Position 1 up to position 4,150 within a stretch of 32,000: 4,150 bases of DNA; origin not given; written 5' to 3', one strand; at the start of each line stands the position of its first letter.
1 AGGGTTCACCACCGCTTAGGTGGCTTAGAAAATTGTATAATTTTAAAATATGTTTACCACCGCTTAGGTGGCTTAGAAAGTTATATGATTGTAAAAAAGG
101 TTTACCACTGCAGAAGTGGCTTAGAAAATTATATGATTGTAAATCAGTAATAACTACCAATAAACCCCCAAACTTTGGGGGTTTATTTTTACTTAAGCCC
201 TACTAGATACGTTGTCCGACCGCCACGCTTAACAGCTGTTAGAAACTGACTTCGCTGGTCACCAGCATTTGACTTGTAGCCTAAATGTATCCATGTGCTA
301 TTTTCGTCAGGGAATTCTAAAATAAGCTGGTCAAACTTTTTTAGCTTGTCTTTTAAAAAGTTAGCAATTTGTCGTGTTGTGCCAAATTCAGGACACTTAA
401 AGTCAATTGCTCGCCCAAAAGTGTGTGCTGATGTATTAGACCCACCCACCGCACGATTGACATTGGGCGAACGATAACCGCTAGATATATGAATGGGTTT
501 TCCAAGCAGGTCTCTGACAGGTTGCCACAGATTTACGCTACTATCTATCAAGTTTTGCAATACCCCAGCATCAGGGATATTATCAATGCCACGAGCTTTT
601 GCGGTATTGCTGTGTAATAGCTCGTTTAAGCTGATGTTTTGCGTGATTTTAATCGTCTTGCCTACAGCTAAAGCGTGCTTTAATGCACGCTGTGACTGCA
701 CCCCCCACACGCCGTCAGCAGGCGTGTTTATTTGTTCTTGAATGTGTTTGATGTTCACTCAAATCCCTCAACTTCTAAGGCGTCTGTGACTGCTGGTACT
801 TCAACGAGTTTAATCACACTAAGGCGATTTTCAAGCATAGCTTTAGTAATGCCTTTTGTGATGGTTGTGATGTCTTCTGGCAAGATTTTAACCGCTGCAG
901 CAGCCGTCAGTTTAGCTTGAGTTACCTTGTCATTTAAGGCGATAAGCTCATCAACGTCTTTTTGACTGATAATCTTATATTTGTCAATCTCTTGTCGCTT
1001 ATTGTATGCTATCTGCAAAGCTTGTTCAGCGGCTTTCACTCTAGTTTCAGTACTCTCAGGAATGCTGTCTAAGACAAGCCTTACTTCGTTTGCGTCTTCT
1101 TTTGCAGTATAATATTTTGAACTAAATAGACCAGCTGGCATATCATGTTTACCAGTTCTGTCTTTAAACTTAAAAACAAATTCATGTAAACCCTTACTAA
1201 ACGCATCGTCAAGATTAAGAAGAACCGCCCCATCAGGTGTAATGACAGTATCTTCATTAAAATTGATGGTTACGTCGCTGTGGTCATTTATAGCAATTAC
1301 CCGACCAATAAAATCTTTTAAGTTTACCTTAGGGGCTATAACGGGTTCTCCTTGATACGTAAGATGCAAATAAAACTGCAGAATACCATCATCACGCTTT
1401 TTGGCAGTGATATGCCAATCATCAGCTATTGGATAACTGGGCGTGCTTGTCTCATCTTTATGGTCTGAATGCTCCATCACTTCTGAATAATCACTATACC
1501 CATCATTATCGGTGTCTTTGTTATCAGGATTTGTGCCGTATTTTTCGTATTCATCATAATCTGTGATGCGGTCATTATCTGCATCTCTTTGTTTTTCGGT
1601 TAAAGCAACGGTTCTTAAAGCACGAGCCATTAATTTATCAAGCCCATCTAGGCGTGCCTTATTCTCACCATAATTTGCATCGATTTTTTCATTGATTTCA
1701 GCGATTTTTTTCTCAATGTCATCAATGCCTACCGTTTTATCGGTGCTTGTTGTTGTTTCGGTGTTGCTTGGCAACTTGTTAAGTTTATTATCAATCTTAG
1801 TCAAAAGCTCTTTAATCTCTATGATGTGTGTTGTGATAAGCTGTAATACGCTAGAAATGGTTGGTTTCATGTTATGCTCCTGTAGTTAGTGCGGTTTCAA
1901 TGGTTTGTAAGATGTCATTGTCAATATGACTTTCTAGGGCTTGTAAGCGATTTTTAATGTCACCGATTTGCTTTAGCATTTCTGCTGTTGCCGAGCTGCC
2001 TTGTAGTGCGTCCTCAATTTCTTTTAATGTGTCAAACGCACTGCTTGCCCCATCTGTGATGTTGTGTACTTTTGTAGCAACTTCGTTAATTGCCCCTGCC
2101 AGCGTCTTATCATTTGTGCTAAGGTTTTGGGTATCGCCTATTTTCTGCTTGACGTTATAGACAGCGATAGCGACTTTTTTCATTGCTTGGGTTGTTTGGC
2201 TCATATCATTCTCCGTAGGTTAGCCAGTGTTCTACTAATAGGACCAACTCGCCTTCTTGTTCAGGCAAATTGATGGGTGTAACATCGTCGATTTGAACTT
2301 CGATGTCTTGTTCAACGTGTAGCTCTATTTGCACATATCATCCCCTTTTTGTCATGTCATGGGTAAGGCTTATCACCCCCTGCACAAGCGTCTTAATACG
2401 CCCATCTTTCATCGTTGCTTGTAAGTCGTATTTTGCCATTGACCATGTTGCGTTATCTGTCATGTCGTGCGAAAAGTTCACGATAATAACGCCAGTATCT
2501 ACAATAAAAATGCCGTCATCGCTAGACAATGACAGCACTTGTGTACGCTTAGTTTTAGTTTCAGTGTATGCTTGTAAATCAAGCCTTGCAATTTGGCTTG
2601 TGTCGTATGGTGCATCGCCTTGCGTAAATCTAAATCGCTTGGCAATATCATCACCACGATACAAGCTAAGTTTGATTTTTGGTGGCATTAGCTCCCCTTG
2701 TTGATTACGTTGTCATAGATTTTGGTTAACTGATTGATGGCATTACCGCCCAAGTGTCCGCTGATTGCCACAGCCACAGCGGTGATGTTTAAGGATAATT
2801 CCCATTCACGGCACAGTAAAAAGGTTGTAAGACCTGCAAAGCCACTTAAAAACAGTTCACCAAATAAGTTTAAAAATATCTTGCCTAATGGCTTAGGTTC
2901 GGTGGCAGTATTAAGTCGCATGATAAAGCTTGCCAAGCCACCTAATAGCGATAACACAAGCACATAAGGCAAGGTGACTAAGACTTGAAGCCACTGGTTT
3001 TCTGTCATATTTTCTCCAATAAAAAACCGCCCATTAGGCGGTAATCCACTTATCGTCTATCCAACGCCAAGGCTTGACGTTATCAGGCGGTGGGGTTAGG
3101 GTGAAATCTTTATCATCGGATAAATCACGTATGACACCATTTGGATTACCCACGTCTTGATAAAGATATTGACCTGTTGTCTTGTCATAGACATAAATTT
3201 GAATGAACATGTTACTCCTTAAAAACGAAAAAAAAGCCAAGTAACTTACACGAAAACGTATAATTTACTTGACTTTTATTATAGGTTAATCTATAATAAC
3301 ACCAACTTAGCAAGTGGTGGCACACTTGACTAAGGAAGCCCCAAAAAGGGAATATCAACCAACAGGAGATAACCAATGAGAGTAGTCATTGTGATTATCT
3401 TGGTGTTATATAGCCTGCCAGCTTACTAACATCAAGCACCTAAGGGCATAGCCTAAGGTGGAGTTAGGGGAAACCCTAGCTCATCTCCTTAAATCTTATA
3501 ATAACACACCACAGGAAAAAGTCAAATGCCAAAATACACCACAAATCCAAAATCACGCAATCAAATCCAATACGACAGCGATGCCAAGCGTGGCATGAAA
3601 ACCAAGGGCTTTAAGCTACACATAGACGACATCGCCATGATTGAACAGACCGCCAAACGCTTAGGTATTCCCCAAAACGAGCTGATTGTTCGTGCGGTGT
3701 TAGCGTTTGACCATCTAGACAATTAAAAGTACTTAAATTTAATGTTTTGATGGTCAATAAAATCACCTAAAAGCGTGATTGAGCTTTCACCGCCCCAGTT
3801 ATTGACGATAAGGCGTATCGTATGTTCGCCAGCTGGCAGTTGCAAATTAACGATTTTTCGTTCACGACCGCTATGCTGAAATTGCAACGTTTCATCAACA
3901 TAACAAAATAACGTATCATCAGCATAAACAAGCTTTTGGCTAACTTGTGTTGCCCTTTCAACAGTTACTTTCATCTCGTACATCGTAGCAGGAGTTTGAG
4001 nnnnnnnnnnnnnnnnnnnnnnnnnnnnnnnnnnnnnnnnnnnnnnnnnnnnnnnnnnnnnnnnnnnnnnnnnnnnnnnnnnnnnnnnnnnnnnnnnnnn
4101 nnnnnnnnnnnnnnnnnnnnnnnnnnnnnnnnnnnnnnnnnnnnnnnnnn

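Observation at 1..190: Type I-F CRISPR-repeat look-alikes with 20-nt pseudo-spacers at the phage end: candidate RNA anti-CRISPR or decoy mini-array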

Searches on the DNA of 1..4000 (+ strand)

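Call 4: search_dna_similar(query=window:1-4000:+, collection=phages, mode=near, max_rows=30)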
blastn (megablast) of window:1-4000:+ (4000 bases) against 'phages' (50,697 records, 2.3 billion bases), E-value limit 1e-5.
No match.

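Call 5: search_rna_families(source=window, start=1, end=600, threshold=evalue, max_evalue=10, show_alignments=4)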
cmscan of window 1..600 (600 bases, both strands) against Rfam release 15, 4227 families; matches with E-value up to 10: 19.
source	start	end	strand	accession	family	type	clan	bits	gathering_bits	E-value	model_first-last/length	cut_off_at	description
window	4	31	+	RF01317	CRISPR-DR4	Gene; CRISPR;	CL00014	34.9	35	3.6e-06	1-28/28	no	CRISPR RNA direct repeat element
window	52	79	+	RF01317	CRISPR-DR4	Gene; CRISPR;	CL00014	31.6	35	3.7e-05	1-28/28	no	CRISPR RNA direct repeat element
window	92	219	-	RF01770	rimP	Cis-reg; leader;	-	31.4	47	0.0035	1-102/102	no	Gammaprotebacteria rimP leader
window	132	191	+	RF01859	Phe_leader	Cis-reg; leader;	-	29.8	55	0.0061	1-125/125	no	Phenylalanine leader peptide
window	100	127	+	RF01317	CRISPR-DR4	Gene; CRISPR;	CL00014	28.9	35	0.00026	1-28/28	no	CRISPR RNA direct repeat element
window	73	189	+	RF01470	rli38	Gene; sRNA;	-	26.1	49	0.21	1-150/150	no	Listeria sRNA rli38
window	128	305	+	RF01770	rimP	Cis-reg; leader;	-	22.8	47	0.26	1-102/102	no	Gammaprotebacteria rimP leader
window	159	203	-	RF02495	ohsC_RNA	Gene; antitoxin;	-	20.8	50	1.3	1-77/77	no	Oppression of Hydrophobic ORF by sRNA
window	156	270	-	RF00513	Trp_leader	Cis-reg; leader;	-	19.3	41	0.28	1-100/100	no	Tryptophan operon leader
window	134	186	+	RF01459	rliE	Gene; sRNA;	-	18.9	90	1.2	1-222/222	no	Listeria sRNA rliE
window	41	91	+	RF04350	Plastid-ndhJ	Cis-reg;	-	17.3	43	1.6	1-57/57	no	Plastid-ndhJ 3UTR RNA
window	147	197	+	RF02362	Yfr10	Gene; sRNA;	-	17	43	9.7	1-78/78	no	Cyanobacterial functional RNA 10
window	92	192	+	RF01295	SCARNA7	Gene; snRNA; snoRNA; scaRNA;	-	16.7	65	0.067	1-330/330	no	Small Cajal body-specific RNA 7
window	155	213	-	RF01859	Phe_leader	Cis-reg; leader;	-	16.2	55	6.2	1-125/125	no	Phenylalanine leader peptide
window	159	187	+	RF00125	IS128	Gene; sRNA;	-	16.1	80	0.91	167-195/209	no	IS128 RNA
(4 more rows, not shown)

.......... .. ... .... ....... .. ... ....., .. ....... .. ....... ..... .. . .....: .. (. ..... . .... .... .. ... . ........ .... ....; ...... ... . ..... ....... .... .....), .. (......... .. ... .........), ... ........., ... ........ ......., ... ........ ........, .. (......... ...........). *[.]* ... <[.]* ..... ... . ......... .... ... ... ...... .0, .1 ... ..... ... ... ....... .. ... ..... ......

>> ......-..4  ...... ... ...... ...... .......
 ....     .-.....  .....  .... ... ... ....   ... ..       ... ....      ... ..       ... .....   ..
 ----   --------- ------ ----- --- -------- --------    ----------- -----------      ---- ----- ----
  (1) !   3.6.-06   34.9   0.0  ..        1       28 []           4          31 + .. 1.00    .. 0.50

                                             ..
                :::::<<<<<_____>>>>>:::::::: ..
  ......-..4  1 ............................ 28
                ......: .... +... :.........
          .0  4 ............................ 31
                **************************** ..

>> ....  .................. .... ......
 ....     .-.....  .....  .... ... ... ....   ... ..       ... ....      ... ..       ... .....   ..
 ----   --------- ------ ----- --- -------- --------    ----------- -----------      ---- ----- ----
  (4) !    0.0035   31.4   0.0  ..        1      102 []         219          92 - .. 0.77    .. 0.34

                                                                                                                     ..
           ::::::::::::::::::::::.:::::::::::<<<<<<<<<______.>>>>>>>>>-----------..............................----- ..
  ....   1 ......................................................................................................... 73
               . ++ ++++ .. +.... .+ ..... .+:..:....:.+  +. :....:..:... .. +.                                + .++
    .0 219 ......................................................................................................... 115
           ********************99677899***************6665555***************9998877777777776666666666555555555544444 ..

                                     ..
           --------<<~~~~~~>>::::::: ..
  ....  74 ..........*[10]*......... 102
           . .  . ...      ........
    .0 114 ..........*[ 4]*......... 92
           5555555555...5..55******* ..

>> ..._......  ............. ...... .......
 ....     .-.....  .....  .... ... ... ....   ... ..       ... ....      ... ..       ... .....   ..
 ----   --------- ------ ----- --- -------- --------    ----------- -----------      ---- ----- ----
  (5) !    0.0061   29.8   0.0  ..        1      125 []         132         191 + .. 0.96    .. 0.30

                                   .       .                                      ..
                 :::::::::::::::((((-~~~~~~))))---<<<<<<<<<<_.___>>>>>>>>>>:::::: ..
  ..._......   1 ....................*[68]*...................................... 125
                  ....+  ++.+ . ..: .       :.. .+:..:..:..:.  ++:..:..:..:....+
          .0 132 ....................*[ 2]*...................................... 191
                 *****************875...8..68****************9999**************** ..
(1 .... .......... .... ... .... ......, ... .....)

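Call 82: search_dna_similar(query=window:1-150:+, collection=phages, mode=distant, max_evalue=1, max_rows=30)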
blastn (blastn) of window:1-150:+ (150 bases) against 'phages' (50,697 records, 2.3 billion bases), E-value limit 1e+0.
Records with a match: 5; places in all: 5; records where one place covers at least 80% of the query: 0.
Best place of each record, by identity: >=99% 1; 90-95% 4.
By first word of the organism name: Bacteriophage 2; Cronobacter 2; Bacteroides 1.
By host as written in the record: - 2; Cronobacter sakazakii 2; Bacteroides thetaiotaomicron VPI-5494 1.
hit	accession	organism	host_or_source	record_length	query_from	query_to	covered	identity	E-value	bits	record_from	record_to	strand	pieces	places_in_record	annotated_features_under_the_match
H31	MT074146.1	Bacteroides phage SJC03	Bacteroides thetaiotaomicron VPI-5494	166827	25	55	21%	90.3%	5e-1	40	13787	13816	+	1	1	hypothetical protein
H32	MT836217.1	Bacteriophage sp.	human fecal samples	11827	88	115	19%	92.9%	5e-1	39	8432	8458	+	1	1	record has no annotation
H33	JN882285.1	Cronobacter phage vB_CsaM_GAP32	Cronobacter sakazakii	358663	29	54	17%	92.3%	5e-1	39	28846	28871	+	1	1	hypothetical protein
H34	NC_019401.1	Cronobacter phage vB_CsaM_GAP32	Cronobacter sakazakii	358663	29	54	17%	92.3%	5e-1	39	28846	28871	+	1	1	hypothetical protein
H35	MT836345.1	Bacteriophage sp.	human fecal samples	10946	76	96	14%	100.0%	5e-1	39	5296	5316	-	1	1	record has no annotation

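Call 83: search_dna_similar(query=window:1-150:+, collection=plasmids, mode=distant, max_evalue=1, max_rows=30)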
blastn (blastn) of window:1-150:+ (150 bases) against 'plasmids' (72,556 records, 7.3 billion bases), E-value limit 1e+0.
Records with a match: 4; places in all: 11; records where one place covers at least 80% of the query: 2.
Best place of each record, by identity: 90-95% 1; 60-80% 3.
By first word of the organism name: Acinetobacter 2; Shewanella 1; Psychrobacter 1.
By predicted mobility (MOB-suite, as given by PLSDB): non-mobilizable 3; conjugative 1.
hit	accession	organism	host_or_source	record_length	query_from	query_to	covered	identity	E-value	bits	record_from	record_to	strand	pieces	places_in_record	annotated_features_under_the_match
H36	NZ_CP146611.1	Shewanella baltica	cell culture,Middle part of the water ...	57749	4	131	85%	73.1%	7e-11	73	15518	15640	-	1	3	none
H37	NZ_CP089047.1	Acinetobacter ursingii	Homo sapiens,Genome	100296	4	130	85%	68.2%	4e-7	61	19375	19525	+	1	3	none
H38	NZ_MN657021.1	Psychrobacter sp.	-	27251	5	79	50%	72.4%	9e-3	47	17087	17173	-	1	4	none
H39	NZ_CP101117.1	Acinetobacter sp. Z1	Piggery wastewater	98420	4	31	19%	92.9%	1e-1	43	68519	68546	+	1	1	none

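Call 84: get_annotated_region(hit=H36, flank=5000)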
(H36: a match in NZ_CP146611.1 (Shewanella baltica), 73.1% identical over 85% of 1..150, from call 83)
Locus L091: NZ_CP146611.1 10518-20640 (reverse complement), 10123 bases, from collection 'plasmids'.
description: Shewanella baltica strain TMP1 plasmid pSB01-1, complete sequence
organism: Shewanella baltica (NCBI taxid 62322)
taxonomy: Bacteria; Pseudomonadota; Gammaproteobacteria; Alteromonadales; Shewanellaceae; Shewanella; Shewanella baltica
host: -; source: cell culture,Middle part of the water column of temporary meltwater pond; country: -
typing (MOB-suite, as given by PLSDB): conjugative; relaxase MOBF; mating-pair formation MPF_F
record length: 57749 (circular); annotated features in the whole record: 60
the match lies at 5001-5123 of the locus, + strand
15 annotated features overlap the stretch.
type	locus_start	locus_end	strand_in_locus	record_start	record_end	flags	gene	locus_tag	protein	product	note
CDS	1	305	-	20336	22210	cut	-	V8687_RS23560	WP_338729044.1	ParB N-terminal domain-containing protein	-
CDS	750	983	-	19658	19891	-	-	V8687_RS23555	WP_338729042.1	hypothetical protein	-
CDS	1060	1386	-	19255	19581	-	-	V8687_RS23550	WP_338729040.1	hypothetical protein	-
CDS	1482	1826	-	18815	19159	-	-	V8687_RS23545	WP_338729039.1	hypothetical protein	-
CDS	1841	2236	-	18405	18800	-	-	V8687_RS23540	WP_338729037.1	hypothetical protein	-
CDS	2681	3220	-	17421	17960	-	-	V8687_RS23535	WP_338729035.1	hypothetical protein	-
CDS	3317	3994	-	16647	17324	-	-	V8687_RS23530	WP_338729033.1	hypothetical protein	-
CDS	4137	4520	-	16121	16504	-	-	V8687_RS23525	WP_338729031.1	DUF1870 family protein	-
CDS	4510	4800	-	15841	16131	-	-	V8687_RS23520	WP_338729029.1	hypothetical protein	-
CDS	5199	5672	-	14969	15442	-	-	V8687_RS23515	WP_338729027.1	hypothetical protein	-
CDS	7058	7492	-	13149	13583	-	-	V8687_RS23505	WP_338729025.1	S24 family peptidase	-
CDS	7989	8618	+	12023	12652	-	-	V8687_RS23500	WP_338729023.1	recombinase family protein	GO:0006310 - DNA recombination [Evidence IEA]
CDS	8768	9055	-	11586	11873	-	nadS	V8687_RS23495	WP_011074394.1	NadS family protein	-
CDS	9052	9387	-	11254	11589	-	-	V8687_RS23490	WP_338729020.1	type II toxin-antitoxin system RelE/ParE family toxin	-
CDS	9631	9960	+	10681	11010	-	-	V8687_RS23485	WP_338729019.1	hypothetical protein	-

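Call 86: get_annotated_region(hit=H37, flank=2500)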
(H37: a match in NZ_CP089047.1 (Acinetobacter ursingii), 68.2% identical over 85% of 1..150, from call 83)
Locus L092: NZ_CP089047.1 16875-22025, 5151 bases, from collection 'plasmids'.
description: Acinetobacter ursingii strain RIVM_C010761 plasmid pRIVM_C010761_3, complete sequence
organism: Acinetobacter ursingii (NCBI taxid 108980)
taxonomy: Bacteria; Pseudomonadota; Gammaproteobacteria; Moraxellales; Moraxellaceae; Acinetobacter; Acinetobacter ursingii
host: -; source: Homo sapiens,Genome; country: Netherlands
typing (MOB-suite, as given by PLSDB): non-mobilizable
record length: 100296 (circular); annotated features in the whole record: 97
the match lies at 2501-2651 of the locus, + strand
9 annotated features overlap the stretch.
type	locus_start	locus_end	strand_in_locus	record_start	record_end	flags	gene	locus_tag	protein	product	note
CDS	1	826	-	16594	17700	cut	-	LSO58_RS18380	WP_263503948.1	DotH/IcmK family type IV secretion protein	-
CDS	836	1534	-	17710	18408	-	-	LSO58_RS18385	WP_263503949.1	DotI/IcmL family type IV secretion protein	-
CDS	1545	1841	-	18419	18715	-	-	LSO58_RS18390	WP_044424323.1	hypothetical protein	-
CDS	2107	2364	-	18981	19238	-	-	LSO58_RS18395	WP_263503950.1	hypothetical protein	-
CDS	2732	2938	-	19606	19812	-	-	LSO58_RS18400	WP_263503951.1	hypothetical protein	-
CDS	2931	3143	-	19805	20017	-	-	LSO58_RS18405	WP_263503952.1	hypothetical protein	-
CDS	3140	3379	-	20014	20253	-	-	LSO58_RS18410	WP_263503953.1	hypothetical protein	-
CDS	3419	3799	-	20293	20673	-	-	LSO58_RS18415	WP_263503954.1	hypothetical protein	-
CDS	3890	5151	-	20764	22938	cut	-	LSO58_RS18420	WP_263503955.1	integrase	-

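Call 87: get_annotated_region(hit=H39, flank=2500)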
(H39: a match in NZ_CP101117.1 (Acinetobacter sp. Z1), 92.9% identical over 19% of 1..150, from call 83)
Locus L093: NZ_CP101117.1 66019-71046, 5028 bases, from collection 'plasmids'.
description: Acinetobacter sp. Z1 plasmid unnamed2, complete sequence
organism: Acinetobacter sp. Z1 (NCBI taxid 2953738)
taxonomy: Bacteria; Pseudomonadota; Gammaproteobacteria; Moraxellales; Moraxellaceae; Acinetobacter; Acinetobacter sp. Z1
host: -; source: Piggery wastewater; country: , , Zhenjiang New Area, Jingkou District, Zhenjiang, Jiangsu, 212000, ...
typing (MOB-suite, as given by PLSDB): non-mobilizable
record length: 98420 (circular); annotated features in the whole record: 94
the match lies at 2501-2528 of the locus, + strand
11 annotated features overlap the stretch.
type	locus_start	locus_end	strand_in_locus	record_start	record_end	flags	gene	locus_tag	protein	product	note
CDS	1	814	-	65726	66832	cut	-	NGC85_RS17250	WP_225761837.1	DotH/IcmK family type IV secretion protein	-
CDS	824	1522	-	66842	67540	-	-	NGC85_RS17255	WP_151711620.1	DotI/IcmL family type IV secretion protein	-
CDS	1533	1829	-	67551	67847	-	-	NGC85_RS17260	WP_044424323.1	hypothetical protein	-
CDS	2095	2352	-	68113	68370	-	-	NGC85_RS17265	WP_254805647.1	ribosomal protein L7/L12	-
CDS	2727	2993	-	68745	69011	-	-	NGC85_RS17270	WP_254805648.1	hypothetical protein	-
CDS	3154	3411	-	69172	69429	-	-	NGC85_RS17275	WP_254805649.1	hypothetical protein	-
CDS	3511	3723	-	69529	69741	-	-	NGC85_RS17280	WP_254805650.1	hypothetical protein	-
CDS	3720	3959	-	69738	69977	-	-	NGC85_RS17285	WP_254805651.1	hypothetical protein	-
CDS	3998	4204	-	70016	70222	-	-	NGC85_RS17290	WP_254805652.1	hypothetical protein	-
CDS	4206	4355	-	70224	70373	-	-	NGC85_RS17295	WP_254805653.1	hypothetical protein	-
CDS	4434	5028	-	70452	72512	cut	-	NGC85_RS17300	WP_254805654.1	integrase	-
